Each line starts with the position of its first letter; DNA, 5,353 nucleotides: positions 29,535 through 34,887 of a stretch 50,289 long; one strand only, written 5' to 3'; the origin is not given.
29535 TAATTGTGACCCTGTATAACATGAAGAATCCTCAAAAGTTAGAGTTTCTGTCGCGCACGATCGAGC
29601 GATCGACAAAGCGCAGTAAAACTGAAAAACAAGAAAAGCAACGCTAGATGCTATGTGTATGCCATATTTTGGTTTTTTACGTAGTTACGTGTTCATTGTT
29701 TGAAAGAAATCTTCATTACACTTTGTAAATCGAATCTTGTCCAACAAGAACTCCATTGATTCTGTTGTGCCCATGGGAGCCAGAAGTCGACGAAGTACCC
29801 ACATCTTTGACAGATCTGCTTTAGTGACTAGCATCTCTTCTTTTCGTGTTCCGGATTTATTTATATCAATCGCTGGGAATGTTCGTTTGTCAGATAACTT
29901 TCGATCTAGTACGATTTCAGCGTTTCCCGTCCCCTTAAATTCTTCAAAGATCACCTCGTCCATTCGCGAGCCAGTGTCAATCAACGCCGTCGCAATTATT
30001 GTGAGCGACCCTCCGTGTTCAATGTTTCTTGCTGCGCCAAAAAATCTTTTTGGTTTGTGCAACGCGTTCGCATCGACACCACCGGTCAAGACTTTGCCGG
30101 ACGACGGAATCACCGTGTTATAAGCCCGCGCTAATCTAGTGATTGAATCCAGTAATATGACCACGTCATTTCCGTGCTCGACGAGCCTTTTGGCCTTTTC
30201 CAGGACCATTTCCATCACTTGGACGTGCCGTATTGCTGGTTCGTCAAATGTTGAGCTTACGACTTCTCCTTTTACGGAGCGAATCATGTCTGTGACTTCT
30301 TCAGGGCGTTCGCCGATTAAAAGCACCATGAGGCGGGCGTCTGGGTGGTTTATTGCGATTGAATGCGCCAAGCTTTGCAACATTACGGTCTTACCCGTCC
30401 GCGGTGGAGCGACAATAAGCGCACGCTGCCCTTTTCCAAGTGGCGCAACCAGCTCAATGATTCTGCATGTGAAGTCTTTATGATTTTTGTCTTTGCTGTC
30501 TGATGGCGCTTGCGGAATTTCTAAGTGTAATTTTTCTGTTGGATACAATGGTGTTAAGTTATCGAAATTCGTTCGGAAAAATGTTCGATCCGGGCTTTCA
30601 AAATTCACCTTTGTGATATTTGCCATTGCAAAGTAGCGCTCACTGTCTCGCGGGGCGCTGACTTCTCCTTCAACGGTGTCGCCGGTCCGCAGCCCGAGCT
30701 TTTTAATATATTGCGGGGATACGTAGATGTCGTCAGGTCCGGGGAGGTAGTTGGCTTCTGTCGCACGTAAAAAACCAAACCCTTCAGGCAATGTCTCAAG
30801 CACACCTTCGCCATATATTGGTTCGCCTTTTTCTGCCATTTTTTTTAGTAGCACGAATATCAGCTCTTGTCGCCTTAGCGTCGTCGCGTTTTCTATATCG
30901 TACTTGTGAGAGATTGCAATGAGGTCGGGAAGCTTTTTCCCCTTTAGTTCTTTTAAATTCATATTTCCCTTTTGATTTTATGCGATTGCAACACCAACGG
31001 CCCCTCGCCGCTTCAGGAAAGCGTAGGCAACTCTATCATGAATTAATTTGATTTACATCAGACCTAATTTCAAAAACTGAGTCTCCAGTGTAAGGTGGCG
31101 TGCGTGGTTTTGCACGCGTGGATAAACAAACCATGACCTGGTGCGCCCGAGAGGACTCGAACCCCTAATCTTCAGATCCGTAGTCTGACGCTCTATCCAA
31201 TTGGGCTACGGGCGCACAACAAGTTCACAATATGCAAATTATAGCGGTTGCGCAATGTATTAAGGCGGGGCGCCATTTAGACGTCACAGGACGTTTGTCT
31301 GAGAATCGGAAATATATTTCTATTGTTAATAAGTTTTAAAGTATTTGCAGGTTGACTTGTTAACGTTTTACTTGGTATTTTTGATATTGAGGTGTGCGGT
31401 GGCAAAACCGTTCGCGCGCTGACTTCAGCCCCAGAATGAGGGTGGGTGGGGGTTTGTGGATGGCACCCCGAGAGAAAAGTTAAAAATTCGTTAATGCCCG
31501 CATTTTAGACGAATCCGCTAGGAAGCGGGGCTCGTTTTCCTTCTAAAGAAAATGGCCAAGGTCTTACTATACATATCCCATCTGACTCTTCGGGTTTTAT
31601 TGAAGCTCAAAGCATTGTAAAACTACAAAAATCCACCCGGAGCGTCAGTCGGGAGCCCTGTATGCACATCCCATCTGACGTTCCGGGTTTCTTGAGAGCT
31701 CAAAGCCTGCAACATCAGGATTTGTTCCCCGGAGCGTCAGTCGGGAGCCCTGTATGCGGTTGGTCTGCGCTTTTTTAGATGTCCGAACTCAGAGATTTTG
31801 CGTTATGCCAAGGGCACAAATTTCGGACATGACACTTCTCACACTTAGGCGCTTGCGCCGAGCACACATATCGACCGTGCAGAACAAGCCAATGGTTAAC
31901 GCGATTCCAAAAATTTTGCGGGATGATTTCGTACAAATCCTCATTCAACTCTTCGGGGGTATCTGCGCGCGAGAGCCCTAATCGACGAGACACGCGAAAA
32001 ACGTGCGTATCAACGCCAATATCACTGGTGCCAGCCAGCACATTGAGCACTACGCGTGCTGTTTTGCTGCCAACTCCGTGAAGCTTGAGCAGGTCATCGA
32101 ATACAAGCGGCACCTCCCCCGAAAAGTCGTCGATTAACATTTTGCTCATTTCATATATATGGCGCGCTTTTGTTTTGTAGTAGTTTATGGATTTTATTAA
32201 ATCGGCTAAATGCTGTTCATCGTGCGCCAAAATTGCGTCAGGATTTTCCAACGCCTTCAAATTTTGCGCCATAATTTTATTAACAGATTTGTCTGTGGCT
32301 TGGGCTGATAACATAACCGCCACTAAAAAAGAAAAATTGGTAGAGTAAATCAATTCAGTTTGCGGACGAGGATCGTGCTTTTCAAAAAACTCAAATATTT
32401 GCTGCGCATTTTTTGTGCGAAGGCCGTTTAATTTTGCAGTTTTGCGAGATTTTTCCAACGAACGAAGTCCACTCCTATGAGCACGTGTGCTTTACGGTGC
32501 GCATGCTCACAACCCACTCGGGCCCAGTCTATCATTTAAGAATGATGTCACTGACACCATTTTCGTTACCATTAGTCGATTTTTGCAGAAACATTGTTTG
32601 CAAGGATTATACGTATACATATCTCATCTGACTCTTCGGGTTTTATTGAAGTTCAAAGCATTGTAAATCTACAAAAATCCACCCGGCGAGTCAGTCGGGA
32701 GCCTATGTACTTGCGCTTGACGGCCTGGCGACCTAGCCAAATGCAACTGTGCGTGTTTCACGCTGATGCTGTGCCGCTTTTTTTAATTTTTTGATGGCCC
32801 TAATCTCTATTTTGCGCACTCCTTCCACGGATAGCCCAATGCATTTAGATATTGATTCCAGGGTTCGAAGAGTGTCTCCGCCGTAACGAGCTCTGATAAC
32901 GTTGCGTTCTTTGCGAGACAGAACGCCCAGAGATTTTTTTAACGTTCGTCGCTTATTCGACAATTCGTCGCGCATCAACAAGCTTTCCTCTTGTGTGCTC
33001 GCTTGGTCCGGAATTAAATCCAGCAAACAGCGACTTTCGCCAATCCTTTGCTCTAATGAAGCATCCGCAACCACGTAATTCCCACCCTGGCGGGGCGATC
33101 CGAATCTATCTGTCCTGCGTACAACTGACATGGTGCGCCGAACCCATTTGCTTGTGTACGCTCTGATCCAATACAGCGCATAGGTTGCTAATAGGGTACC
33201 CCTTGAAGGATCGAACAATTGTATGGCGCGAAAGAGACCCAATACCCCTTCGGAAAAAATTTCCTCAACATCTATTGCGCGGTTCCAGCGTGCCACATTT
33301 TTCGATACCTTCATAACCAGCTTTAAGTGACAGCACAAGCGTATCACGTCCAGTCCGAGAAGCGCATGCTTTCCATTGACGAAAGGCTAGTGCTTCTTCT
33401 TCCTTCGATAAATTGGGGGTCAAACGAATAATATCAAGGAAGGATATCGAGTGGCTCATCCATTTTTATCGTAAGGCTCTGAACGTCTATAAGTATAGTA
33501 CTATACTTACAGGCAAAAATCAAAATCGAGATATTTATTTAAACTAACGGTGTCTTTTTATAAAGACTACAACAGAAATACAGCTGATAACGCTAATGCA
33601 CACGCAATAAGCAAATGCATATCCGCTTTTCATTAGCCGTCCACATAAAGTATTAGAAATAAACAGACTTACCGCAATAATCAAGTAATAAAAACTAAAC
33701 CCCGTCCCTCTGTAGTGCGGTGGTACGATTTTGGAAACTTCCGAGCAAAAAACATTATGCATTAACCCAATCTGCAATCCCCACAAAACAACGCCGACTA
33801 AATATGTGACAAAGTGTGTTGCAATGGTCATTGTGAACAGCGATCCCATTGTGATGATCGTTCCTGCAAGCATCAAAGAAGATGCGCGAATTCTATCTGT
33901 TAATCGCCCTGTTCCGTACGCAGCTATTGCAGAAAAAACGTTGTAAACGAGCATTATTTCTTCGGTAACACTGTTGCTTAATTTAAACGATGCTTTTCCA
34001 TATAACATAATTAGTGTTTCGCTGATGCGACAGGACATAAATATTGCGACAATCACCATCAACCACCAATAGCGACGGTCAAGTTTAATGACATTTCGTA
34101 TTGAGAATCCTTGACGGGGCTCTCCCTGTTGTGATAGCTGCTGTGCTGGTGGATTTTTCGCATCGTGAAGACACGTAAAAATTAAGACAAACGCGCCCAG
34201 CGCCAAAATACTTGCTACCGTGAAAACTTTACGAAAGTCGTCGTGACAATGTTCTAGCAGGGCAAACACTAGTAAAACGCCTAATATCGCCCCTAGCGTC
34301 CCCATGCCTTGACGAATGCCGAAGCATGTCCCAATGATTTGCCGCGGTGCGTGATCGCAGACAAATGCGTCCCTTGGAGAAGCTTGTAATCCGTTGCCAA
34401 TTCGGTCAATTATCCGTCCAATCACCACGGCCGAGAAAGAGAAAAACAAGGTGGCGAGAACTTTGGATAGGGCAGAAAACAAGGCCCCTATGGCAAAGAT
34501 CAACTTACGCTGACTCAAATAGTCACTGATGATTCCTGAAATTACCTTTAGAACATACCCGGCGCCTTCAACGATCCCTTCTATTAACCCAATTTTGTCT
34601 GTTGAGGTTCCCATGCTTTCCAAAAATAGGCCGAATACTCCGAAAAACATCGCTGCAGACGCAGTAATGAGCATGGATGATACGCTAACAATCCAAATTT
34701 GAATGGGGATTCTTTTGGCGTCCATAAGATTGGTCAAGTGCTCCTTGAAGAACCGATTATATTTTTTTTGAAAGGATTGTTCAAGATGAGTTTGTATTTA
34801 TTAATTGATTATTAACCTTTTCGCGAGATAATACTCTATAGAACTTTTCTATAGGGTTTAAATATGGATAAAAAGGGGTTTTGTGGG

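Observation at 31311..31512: Family A: an undescribed 200-270 bp dispersed element carrying a conserved promoter-like motif and a G-rich core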

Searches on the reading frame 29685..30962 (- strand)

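Call 20: search_protein_families(library=ncbifam, proteins=[window:29685-30962:-], max_evalue=0.00001)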
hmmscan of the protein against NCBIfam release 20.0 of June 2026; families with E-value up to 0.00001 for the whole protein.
window:29685-30962:- (425 aa): 25 families
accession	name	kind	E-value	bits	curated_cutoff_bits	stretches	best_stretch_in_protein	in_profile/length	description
NF006886.1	PRK09376.1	equivalog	6.8e-197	654.2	315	1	1-423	1-413/413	transcription termination factor Rho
TIGR00767.1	rho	equivalog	9.8e-197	653.8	509.45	1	2-424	2-414/415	transcription termination factor Rho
NF041509.1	paralog_Rho2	exception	1.2e-137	459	628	1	71-422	18-359/360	transcription termination factor Rho, short form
TIGR03496.1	FliI_clade1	equivalog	7.8e-29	100.7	619.1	1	134-401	91-364/414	flagellar protein export ATPase FliI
TIGR02546.1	III_secr_ATP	equivalog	3e-27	95.4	604.75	1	166-398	134-368/423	type III secretion system ATPase SctN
TIGR03498.1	FliI_clade3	equivalog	3.6e-27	95.1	587.45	1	148-402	110-368/418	flagellar protein export ATPase FliI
TIGR01026.1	fliI_yscN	subfamily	2.4e-26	92.5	379.5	1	166-401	151-388/440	FliI/YscN family ATPase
TIGR03497.1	FliI_clade2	equivalog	4.8e-24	85.1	629.8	1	159-400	118-361/413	flagellar protein export ATPase FliI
NF005295.0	PRK06820.1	equivalog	4.1e-23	82.1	690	1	166-396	151-383/440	EscN/YscN/HrcN family type III secretion system ATPase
NF005391.0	PRK06936.1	equivalog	1.2e-21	77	657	1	165-407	149-390/439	type III secretion system ATPase SctN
NF006012.0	PRK08149.1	equivalog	2.1e-21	76.4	594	1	166-396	142-374/431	type III secretion system ATPase SctN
NF005765.0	PRK07594.1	equivalog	2.2e-21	76.1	715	1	166-396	143-375/433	EscN/YscN/HrcN family type III secretion system ATPase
NF006575.0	PRK09099.1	subfamily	4.7e-19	68.5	706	1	165-401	152-390/443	type III secretion system ATPase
NF005535.1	PRK07196.1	equivalog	1.3e-17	63.9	715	1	162-378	141-360/434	flagellar protein export ATPase FliI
NF006290.1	PRK08472.1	equivalog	4.3e-15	55.5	644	1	170-396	149-377/433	flagellar protein export ATPase FliI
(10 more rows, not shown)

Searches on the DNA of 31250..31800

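Call 12: search_rna_families(source=window, start=31250, end=31800, threshold=evalue, max_evalue=10, show_alignments=3)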
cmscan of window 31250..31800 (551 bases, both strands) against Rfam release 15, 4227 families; matches with E-value up to 10: 5.
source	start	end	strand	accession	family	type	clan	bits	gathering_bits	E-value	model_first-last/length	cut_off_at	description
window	31525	31566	+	RF04305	HCV_SL1412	Cis-reg;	-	15.4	38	1.2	1-48/48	no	Hepatitis C virus stem-loop SL1412 RNA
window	31671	31744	+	RF03325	mir-4872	Gene; miRNA;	-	14.4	58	6.6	1-76/76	no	mir-4872 microRNA precursor family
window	31596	31619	+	RF02126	GHRLOS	Gene; lncRNA;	-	13.2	48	1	47-70/70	no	Ghrelin opposite strand RNA conserved region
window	31605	31721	-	RF02479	GlsR13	Gene; snRNA; snoRNA; CD-box;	-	12.2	100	5.8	1-100/100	no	Small nucleolar RNA GlsR13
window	31406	31424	+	RF01133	sR3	Gene; snRNA; snoRNA; CD-box;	-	9.4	41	8.3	37-55/55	no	Small nucleolar RNA sR3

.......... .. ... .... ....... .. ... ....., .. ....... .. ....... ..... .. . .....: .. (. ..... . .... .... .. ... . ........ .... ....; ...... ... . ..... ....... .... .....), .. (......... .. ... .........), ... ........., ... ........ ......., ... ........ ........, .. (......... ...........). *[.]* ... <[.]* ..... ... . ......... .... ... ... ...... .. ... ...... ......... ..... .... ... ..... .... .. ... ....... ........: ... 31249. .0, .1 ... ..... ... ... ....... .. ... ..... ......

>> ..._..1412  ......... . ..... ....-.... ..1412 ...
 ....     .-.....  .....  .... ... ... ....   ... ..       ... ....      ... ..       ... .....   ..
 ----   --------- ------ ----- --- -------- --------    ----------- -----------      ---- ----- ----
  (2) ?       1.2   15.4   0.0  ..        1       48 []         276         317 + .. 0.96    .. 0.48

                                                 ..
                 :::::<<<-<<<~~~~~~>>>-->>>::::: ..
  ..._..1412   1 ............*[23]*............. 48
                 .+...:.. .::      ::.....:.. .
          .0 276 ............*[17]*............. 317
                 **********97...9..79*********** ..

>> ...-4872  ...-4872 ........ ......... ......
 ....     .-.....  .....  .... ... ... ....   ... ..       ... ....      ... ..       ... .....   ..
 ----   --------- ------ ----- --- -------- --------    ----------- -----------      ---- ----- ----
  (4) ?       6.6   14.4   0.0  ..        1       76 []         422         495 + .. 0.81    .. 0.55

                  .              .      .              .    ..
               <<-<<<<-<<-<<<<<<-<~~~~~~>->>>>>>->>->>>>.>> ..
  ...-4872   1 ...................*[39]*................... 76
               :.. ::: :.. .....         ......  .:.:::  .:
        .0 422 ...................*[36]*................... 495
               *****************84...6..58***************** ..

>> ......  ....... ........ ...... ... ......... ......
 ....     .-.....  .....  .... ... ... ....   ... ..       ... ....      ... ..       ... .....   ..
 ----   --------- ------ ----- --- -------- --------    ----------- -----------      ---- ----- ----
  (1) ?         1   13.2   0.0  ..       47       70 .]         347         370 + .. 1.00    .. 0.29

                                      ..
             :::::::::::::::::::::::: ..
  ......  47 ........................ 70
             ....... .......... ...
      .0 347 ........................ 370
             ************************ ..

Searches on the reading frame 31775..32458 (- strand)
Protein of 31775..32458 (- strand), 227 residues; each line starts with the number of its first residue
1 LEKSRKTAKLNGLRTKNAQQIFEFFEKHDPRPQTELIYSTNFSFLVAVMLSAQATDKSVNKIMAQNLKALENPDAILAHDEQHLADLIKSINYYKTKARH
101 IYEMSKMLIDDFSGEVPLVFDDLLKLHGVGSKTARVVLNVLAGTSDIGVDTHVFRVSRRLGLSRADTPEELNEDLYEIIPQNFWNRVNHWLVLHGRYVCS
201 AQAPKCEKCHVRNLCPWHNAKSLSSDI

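Call 20: search_protein_families(library=ncbifam, proteins=[window:31775-32458:-], max_evalue=0.00001)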
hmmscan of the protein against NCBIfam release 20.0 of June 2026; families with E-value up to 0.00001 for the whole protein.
window:31775-32458:- (227 aa): 6 families
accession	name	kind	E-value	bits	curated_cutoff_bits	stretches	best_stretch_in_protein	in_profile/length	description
TIGR01083.1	nth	equivalog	2.6e-67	226.2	211.7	1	16-206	2-192/192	endonuclease III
NF007978.0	PRK10702.1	equivalog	3.5e-50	170.6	405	1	21-219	9-207/211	endonuclease III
NF053634.1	MonDNAglycDR2438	equivalog_domain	1.3e-16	60.8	400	1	45-218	24-207/219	monofunctional DNA glycosylase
TIGR01084.1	mutY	equivalog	3.1e-15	56.5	286.5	1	44-216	32-207/277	A/G-specific adenine glycosylase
NF008132.0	PRK10880.1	equivalog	5.9e-12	45.3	427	1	18-222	8-216/351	A/G-specific adenine glycosylase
NF010488.0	PRK13910.1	equivalog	2e-08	34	471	1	59-219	12-171/290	adenine-specific DNA glycosylase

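Call 55: find_related_loci(query=window:31775-32458:-, collection=metagenome_contigs, flank=10000)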
Query window:31775-32458:- (227 aa) in metagenome_contigs; peptide patterns used: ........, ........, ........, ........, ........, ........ (x = any residue, [..] = any of these).
116 stretches matched a pattern, but none encodes a relative of the query by tblastn (E <= 1e-3).
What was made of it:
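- Tried and rejected: A protein-guided metagenome scan with Nth also returned nothing (call 55).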

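Call 56: find_homologous_proteins(query=window:31775-32458:-, max_evalue=1e-40)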
Query window:31775-32458:- (227 aa): 6413 proteins with E <= 1e-40 among 8000 candidates; the best 120 are listed.
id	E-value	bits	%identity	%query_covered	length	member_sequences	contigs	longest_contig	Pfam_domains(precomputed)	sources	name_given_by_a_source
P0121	1.8e-149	513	100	100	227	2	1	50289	PF00730.32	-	-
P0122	2.5e-100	352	68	97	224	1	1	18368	PF00730.32,PF00633.30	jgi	jgi:endonuclease-3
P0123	8.0e-100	351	76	87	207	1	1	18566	PF00730.32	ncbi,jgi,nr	ncbi:MAG: endonuclease III [Holosporales bacterium]|jgi:endonuclease-3|nr:endonuclease III [Holospor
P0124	1.3e-86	308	71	87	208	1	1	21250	PF00730.32,PF00633.30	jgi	jgi:endonuclease-3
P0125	1.6e-85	304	70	87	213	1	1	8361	PF00730.32,PF00633.30,PF10576.15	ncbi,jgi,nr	ncbi:MAG: endonuclease III [Holosporales bacterium]|jgi:endonuclease-3|nr:endonuclease III [Holospor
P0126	2.7e-79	284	58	97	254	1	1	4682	PF00730.32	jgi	jgi:endonuclease-3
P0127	9.5e-73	262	54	89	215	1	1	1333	PF00730.32,PF00633.30,PF10576.15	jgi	jgi:endonuclease-3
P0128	2.8e-72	261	58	91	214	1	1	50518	PF00730.32,PF00633.30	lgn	-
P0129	5.6e-71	256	58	88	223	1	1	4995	PF00730.32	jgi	jgi:endonuclease-3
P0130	8.4e-71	256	55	88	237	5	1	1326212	PF00730.32,PF00633.30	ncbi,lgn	-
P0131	3.4e-68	247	55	90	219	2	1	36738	PF00730.32,PF00633.30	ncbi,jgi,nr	ncbi:MAG: endonuclease III [Holosporales bacterium]|jgi:endonuclease-3|nr:endonuclease III [Holospor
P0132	9.4e-68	246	52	88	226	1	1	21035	PF00730.32,PF00633.30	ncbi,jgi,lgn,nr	ncbi:MAG: endonuclease III [Holosporales bacterium]|jgi:endonuclease-3|nr:endonuclease III [Holospor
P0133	1.0e-66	242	56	86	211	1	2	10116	PF00730.32,PF00633.30,PF10576.15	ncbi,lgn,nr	ncbi:endonuclease III [Alphaproteobacteria bacterium]|nr:endonuclease III [Alphaproteobacteria bacte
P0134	1.0e-65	239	51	91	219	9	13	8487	PF00730.32,PF00633.30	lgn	-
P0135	1.8e-64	235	52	88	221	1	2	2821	PF00730.32,PF22175.3,PF00633.30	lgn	-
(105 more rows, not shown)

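Call 57: find_encoding_contigs(protein=P0123, flank=10000, max_places=2)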
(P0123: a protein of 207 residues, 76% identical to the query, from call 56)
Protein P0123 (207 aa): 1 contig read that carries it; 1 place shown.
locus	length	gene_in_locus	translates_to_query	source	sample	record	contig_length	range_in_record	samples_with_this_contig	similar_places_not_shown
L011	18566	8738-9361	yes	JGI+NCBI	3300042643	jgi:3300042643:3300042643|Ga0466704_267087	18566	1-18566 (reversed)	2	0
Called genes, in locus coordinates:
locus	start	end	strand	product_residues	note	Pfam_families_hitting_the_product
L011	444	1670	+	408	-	-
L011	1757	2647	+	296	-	PF00005:ABC_tran, PF13304:AAA_21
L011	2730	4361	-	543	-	PF00118:Cpn60_TCP1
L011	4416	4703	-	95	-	PF00166:Cpn10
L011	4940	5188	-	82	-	PF02609:Exonuc_VII_S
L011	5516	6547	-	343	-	PF12799:LRR_4 (faint), PF13306:LRR_5, PF13855:LRR_8 (faint), PF13306:LRR_5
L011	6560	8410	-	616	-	-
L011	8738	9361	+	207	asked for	PF00730:HhH-GPD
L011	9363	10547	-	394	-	PF07690:MFS_1, PF12832:MFS_1_like, PF07690:MFS_1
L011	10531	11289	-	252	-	PF20772:TACO1_YebC_N, PF01709:Transcrip_reg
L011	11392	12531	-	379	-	PF00365:PFK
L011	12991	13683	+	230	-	PF00230:MIP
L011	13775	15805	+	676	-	PF00089:Trypsin, PF13365:Trypsin_2, PF00595:PDZ (weak), PF13180:PDZ_2, PF17820:PDZ_6, PF00595:PDZ (weak), PF13180:PDZ_2, PF17820:PDZ_6 (weak)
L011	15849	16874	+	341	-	PF01210:NAD_Gly3P_dh_N, PF07479:NAD_Gly3P_dh_C, PF20618:GPD_NAD_C_bact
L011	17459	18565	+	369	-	PF13306:LRR_5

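Call 58: find_encoding_contigs(protein=P0122, flank=10000, max_places=2)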
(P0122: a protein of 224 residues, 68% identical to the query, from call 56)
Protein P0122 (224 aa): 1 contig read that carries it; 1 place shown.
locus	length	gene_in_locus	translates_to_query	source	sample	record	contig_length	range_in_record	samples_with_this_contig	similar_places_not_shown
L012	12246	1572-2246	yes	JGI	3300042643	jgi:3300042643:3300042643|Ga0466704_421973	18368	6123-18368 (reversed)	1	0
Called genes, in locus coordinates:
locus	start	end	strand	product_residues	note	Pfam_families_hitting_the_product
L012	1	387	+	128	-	?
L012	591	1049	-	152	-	-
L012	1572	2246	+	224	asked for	PF00730:HhH-GPD, PF00633:HHH (weak)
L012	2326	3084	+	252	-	PF03330:DPBB_1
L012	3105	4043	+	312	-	-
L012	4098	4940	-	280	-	PF12796:Ank_2 (faint), PF00023:Ank (faint), PF13606:Ank_3 (faint), PF13637:Ank_4 (faint), PF13857:Ank_5 (faint)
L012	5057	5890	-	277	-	-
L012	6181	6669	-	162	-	-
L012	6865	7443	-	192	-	-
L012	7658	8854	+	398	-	-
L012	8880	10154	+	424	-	PF00275:EPSP_synthase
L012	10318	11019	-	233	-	-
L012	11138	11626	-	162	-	PF00117:GATase, PF07722:Peptidase_C26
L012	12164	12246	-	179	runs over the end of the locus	PF01195:Pept_tRNA_hydro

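Call 59: find_encoding_contigs(protein=P0124, flank=10000, max_places=2)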
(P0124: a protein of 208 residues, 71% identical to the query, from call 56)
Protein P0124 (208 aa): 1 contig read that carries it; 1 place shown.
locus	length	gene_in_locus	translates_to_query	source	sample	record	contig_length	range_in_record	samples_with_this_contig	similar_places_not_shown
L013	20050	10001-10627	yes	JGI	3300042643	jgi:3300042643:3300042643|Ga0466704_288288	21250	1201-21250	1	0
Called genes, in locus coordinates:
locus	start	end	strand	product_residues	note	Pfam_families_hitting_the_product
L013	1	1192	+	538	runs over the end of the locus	-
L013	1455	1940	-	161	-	-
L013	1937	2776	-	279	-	PF01416:PseudoU_synth_1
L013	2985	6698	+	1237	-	PF01442:Apolipoprotein (weak)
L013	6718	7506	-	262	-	PF02673:BacA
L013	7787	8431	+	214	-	PF00574:CLP_protease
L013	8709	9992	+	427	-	PF06689:zf-C4_ClpX, PF00493:MCM (faint), PF05496:RuvB_N (faint), PF00004:AAA, PF07724:AAA_2, PF07728:AAA_5 (faint), PF10431:ClpB_D2-small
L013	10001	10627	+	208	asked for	PF00730:HhH-GPD, PF00633:HHH (weak)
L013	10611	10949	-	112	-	PF02367:TsaE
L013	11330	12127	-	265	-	PF01026:TatD_DNase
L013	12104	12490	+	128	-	-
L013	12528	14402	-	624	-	PF13623:SurA_N_2, PF13624:SurA_N_3, PF13145:Rotamase_2 (faint)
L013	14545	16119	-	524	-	PF00005:ABC_tran, PF00931:NB-ARC (faint), PF02463:SMC_N (faint), PF03193:RsgA_GTPase (faint), PF13476:AAA_23 (faint), PF13555:AAA_29 (faint), PF12848:ABC_tran_Xtn, PF00005:ABC_tran, +5 more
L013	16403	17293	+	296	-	PF12784:PDDEXK_2, PF27070:HTH_Rpn_C (weak)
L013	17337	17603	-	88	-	-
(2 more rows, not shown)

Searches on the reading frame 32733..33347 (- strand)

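Call 20: search_protein_families(library=ncbifam, proteins=[window:32733-33347:-], max_evalue=0.00001)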
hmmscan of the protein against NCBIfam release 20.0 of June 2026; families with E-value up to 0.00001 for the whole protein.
window:32733-33347:- (204 aa): 40 families (the best 25 are shown)
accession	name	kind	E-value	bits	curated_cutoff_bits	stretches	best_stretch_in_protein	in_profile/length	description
TIGR02392.1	rpoH_proteo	equivalog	1.3e-27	97.1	323.1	2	95-192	167-268/270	RNA polymerase sigma factor RpoH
NF005143.0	PRK06596.1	subfamily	4.7e-27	95.2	241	2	5-77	55-125/285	RNA polymerase factor sigma-32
NF005693.0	PRK07500.1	equivalog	3e-23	82.4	315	2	100-199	185-284/289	RNA polymerase factor sigma-32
NF004207.0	PRK05657.1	equivalog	4.4e-23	82.1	394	2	103-196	229-321/329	RNA polymerase sigma factor RpoS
TIGR02937.1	sigma70-ECF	superfamily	8e-23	80.9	42.9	1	7-191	10-164/165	sigma-70 family RNA polymerase sigma factor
TIGR02394.1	rpoS_proteo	equivalog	8.3e-23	81.3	378.7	2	97-196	178-278/285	RNA polymerase sigma factor RpoS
TIGR02997.1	Sig70-cyanoRpoD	subfamily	6.4e-22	78.2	384.5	2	95-189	204-298/298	RNA polymerase sigma factor, RpoD/SigA family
TIGR02393.1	RpoD_Cterm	equivalog_domain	1.4e-21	77.2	354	2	96-195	131-231/238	RNA polymerase sigma factor RpoD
NF005785.0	PRK07598.1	equivalog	6.2e-20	71.4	554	2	6-65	183-240/415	RNA polymerase sigma factor SigC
NF005920.0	PRK07921.1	subfamily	3.5e-19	69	464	2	97-196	222-322/328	RNA polymerase sigma factor SigB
NF004566.0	PRK05901.2-4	equivalog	1.1e-17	64.4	531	2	7-64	201-256/448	RNA polymerase sigma factor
NF005643.0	PRK07406.1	equivalog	2e-17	63.4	500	2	97-192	292-387/397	RNA polymerase sigma factor RpoD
NF004471.0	PRK05803.1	subfamily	7.4e-17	61.4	252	1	8-196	60-232/235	RNA polymerase sporulation sigma factor SigK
TIGR02846.1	spore_sigmaK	equivalog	1.5e-16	60.6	298.65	1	8-191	58-225/227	RNA polymerase sporulation sigma factor SigK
NF006666.0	PRK09210.1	equivalog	3e-16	59.7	572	1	96-193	263-361/370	RNA polymerase sigma factor RpoD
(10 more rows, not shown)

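Call 78: search_protein_families(library=pfam, proteins=[window:32733-33347:-], max_evalue=0.01)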
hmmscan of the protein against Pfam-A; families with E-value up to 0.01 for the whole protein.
window:32733-33347:- (204 aa): 2 families
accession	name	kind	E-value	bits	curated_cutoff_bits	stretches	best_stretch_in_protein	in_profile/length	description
PF04545.22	Sigma70_r4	-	8.5e-11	41.6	24.1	1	140-190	2-50/50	Sigma-70, region 4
PF04542.20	Sigma70_r2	-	3.6e-09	36.7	24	1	7-72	5-68/71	Sigma-70 region 2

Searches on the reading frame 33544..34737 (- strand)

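Call 54: search_protein_families(library=pfam, proteins=[window:33544-34737:-], max_evalue=0.001)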
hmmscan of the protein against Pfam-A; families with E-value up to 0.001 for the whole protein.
window:33544-34737:- (397 aa): 3 families
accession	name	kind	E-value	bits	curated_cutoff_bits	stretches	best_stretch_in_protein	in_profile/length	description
PF07690.21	MFS_1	-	6e-35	121.2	33.4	1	18-360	2-345/347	Major Facilitator Superfamily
PF00083.30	Sugar_tr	-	1.9e-10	40.7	22.3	2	252-393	33-186/452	Sugar (and other) transporter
PF12832.13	MFS_1_like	-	3.1e-10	40.1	25.2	1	23-366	10-359/373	MFS_1 like family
